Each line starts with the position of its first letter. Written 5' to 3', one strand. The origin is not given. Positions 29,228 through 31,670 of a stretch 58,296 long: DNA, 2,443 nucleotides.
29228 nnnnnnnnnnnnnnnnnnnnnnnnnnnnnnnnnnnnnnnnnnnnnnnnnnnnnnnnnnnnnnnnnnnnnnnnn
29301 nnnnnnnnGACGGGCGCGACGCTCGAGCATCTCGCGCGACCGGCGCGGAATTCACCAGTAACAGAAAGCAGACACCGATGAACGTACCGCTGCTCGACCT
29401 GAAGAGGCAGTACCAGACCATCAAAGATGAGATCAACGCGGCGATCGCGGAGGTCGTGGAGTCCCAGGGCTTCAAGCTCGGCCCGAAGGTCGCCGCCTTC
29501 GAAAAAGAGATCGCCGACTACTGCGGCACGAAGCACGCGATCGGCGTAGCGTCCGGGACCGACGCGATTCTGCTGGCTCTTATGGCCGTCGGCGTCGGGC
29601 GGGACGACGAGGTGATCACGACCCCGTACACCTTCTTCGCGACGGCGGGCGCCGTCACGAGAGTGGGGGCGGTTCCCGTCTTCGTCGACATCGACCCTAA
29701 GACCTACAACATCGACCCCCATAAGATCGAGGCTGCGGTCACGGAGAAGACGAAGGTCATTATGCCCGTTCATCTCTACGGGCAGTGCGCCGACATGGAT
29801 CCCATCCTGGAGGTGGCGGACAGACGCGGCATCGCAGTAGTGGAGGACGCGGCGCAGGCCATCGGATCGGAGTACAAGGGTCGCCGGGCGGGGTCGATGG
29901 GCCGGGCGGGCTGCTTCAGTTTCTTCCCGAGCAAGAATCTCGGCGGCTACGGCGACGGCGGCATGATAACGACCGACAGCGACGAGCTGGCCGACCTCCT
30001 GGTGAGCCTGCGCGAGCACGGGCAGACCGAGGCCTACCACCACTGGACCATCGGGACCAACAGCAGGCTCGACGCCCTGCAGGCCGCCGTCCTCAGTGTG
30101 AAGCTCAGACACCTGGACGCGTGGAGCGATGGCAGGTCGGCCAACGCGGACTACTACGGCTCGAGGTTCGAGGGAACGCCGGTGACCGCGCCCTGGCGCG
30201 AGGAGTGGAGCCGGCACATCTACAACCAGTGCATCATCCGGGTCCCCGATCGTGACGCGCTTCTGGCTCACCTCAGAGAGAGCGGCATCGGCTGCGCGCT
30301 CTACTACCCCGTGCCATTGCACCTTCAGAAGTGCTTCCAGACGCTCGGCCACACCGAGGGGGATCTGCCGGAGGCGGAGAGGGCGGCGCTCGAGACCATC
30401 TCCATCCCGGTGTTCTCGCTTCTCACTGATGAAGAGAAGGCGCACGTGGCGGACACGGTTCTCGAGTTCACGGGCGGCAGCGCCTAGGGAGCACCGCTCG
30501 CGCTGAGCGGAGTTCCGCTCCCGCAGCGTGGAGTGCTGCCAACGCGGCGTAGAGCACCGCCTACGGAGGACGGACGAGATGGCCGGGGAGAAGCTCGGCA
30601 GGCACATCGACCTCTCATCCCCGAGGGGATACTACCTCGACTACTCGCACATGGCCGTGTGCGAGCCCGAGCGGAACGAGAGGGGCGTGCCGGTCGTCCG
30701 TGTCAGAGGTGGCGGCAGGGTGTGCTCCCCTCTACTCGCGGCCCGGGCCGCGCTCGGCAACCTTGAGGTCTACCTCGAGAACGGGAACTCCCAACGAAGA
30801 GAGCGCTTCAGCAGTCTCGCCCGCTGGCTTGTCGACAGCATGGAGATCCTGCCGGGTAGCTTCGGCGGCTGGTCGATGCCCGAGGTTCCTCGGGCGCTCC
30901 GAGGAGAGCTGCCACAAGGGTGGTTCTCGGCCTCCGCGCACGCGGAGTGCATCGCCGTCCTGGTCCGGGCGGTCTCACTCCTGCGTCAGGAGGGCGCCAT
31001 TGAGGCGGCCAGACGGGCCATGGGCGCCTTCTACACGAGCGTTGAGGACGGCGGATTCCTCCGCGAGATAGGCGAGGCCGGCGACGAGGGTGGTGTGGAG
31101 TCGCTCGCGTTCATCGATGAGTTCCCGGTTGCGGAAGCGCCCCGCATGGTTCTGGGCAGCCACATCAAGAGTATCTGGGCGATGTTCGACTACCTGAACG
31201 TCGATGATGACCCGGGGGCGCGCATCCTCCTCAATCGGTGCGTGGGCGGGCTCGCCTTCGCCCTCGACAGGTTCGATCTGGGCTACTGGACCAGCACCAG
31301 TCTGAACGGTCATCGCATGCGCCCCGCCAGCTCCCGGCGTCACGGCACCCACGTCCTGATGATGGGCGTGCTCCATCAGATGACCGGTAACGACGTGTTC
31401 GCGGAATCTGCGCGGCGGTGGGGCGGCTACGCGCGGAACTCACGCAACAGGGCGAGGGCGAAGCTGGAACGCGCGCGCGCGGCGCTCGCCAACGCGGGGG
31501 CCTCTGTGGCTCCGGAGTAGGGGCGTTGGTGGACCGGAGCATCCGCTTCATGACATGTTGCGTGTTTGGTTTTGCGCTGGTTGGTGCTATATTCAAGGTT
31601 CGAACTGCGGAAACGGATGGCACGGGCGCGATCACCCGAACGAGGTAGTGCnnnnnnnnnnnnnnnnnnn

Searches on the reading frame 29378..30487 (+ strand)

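Call 8: search_protein_families(library=pfam, proteins=[window:29378-30487:+], max_evalue=0.001)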
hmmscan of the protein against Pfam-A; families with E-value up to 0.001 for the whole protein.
window:29378-30487:+ (369 aa): 4 families
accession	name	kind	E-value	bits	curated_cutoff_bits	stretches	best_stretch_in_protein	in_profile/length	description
PF01041.23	DegT_DnrJ_EryC1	-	6.2e-124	414.3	19.8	1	14-361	2-359/360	DegT/DnrJ/EryC1/StrS aminotransferase family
PF01212.27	Beta_elim_lyase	-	9.2e-08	32.2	27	1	35-159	31-170/288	Beta-eliminating lyase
PF01053.26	Cys_Met_Meta_PP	-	1.2e-05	24.5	27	1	36-159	52-175/381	Cys/Met metabolism PLP-dependent enzyme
PF00266.25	Aminotran_5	-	1.5e-05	24.6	21.5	1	20-164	27-182/371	Aminotransferase class-V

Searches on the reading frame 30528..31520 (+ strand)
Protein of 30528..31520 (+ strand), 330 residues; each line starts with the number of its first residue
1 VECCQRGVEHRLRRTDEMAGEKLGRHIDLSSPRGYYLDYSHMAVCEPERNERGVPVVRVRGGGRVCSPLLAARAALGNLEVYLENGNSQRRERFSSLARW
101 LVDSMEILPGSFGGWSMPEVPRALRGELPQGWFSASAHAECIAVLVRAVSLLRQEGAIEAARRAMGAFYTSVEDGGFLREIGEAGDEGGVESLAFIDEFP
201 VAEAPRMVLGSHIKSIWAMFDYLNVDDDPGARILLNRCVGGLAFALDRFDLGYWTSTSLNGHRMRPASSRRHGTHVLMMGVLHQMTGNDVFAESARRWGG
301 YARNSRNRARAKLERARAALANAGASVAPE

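Call 8: search_protein_families(library=pfam, proteins=[window:30528-31520:+], max_evalue=0.001)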
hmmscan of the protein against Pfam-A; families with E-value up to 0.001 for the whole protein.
window:30528-31520:+ (330 aa): 1 family
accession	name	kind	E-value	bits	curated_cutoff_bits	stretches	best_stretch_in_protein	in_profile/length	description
PF06662.19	C5-epim_C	-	6.3e-21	75.2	23.3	1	113-298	5-186/188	D-glucuronyl C5-epimerase C-terminus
